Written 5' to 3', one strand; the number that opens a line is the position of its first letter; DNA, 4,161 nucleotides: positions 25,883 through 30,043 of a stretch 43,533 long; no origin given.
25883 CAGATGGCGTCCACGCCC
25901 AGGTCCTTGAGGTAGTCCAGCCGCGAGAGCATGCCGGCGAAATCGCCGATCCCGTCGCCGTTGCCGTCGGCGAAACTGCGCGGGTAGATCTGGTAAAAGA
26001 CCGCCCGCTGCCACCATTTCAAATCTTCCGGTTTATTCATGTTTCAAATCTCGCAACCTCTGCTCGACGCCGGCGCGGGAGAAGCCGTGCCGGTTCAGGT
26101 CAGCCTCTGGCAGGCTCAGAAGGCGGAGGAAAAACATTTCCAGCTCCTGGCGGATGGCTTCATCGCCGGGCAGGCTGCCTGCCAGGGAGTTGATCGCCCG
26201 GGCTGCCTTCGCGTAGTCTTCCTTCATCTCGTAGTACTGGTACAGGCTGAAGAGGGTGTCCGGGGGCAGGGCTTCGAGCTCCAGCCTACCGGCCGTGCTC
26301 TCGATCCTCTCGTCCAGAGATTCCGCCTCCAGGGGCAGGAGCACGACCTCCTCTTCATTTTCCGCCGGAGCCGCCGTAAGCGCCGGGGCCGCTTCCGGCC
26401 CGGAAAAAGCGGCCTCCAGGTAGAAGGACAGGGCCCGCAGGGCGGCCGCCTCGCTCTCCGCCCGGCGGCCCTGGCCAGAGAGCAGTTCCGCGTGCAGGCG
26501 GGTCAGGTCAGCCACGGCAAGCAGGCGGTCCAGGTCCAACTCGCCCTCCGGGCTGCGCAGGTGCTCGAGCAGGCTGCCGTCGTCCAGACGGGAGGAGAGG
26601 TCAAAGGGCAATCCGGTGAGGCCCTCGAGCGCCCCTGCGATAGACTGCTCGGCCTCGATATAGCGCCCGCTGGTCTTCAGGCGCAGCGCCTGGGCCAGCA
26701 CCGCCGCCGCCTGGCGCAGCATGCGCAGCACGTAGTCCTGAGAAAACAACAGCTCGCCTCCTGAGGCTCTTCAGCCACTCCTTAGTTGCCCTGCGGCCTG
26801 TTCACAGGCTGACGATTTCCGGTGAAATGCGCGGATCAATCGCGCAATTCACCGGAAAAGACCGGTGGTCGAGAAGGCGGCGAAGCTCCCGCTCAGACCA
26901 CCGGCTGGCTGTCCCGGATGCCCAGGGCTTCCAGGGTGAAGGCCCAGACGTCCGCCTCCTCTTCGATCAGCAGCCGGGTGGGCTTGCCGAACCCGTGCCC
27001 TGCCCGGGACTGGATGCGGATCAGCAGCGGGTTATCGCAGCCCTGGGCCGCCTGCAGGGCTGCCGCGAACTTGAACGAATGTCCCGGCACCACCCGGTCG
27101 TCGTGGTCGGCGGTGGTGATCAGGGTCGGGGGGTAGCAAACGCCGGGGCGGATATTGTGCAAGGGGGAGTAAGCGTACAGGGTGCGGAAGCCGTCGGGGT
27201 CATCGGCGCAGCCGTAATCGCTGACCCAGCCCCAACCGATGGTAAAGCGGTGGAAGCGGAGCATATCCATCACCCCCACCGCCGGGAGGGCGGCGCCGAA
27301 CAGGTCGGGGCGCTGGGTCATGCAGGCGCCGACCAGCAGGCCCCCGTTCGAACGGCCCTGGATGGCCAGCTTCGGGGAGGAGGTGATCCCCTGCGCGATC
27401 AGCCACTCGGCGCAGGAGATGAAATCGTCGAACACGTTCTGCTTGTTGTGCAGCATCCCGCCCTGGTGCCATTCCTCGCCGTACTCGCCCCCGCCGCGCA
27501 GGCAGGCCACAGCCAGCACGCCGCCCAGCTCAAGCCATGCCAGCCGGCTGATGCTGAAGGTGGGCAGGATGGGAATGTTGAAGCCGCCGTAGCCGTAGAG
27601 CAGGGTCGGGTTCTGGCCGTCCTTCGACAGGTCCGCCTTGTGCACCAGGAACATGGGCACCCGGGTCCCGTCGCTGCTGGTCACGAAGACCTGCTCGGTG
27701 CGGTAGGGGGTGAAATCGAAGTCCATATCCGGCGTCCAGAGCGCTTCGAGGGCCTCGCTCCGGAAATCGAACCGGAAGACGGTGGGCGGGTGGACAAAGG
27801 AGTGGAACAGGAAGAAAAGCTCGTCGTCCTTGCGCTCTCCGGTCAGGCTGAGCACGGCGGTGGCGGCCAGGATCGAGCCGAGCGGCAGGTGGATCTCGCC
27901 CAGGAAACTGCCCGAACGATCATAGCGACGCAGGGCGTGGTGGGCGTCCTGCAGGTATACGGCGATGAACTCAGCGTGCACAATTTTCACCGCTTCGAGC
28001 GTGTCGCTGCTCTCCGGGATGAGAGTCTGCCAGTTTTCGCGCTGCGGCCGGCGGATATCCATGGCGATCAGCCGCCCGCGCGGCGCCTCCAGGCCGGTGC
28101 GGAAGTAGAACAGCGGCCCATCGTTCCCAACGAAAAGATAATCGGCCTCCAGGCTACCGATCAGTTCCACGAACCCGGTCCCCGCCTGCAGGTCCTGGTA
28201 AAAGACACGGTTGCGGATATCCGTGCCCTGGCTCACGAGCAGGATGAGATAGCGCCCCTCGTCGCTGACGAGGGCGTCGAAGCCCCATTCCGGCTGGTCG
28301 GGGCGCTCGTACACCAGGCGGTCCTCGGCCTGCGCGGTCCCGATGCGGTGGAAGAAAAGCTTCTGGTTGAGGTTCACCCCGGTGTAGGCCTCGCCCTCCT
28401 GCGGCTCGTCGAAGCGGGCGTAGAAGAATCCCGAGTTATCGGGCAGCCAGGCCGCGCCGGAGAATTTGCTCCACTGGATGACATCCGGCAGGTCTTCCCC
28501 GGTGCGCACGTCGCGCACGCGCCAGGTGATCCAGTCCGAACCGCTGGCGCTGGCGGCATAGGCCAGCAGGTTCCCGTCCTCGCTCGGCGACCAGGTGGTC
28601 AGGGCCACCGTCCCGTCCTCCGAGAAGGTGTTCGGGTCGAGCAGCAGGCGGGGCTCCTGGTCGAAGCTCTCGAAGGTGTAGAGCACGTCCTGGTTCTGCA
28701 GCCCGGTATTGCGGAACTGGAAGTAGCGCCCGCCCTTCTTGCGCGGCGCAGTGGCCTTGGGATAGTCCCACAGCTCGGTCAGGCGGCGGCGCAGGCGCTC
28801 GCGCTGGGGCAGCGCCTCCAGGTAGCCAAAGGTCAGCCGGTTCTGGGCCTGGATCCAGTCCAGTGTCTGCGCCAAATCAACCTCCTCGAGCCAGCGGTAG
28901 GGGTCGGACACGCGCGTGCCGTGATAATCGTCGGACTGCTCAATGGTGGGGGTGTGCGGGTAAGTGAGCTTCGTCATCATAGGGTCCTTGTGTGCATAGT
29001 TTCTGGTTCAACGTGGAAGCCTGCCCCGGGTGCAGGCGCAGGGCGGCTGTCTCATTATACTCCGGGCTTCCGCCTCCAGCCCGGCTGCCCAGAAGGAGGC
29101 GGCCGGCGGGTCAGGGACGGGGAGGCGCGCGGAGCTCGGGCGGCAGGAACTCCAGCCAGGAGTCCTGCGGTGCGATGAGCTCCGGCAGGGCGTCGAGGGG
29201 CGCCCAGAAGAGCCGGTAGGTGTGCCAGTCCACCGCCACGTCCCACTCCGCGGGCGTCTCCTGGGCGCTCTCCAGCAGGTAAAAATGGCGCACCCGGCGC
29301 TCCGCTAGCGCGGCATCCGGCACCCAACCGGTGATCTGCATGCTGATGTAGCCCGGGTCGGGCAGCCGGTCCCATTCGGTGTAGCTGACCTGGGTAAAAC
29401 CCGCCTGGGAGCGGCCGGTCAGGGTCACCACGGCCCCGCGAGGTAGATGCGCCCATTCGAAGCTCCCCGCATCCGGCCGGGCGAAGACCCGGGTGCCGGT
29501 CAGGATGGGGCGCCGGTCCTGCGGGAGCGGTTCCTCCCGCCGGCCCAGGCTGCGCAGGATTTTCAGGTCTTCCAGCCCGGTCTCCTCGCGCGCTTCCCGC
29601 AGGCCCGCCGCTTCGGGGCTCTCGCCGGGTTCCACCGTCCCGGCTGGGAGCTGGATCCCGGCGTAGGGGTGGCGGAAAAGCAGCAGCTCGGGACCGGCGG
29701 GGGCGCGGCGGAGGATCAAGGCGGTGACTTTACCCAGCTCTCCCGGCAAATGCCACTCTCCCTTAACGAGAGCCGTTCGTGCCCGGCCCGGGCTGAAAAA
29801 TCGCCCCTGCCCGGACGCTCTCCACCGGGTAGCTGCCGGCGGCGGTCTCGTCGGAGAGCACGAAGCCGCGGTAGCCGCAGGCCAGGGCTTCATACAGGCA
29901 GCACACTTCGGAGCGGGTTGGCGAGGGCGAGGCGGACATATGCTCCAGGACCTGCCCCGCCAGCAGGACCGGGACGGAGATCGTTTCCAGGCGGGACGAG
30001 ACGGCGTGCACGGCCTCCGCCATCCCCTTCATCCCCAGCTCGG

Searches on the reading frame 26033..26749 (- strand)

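Call 64: search_protein_families(library=pfam, proteins=[window:26033-26749:-], max_evalue=0.00001)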
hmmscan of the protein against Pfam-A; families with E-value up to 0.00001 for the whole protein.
window:26033-26749:- (238 aa): 1 family
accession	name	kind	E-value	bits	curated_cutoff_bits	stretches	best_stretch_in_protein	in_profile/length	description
PF20092.4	DUF6483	-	4.5e-06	27.5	24.1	0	1-237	1-116/119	Family of unknown function (DUF6483)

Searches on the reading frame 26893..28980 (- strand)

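Call 64: search_protein_families(library=pfam, proteins=[window:26893-28980:-], max_evalue=0.00001)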
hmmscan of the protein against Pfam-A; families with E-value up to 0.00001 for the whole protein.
window:26893-28980:- (695 aa): 2 families
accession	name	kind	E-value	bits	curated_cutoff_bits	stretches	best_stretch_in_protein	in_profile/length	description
PF02897.21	Peptidase_S9_N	-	2.1e-117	392.8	24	1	8-413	1-410/414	Prolyl oligopeptidase, N-terminal beta-propeller domain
PF00326.27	Peptidase_S9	-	1.3e-58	198.4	22.6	1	474-687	2-211/213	Prolyl oligopeptidase family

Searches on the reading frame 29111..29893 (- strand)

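Call 64: search_protein_families(library=pfam, proteins=[window:29111-29893:-], max_evalue=0.00001)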
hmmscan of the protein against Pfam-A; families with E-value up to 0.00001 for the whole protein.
window:29111-29893:- (260 aa): 1 family
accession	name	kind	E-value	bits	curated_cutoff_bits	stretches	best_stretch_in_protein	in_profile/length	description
PF00293.34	NUDIX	-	8.6e-13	48.9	21.1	1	57-125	5-75/134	NUDIX domain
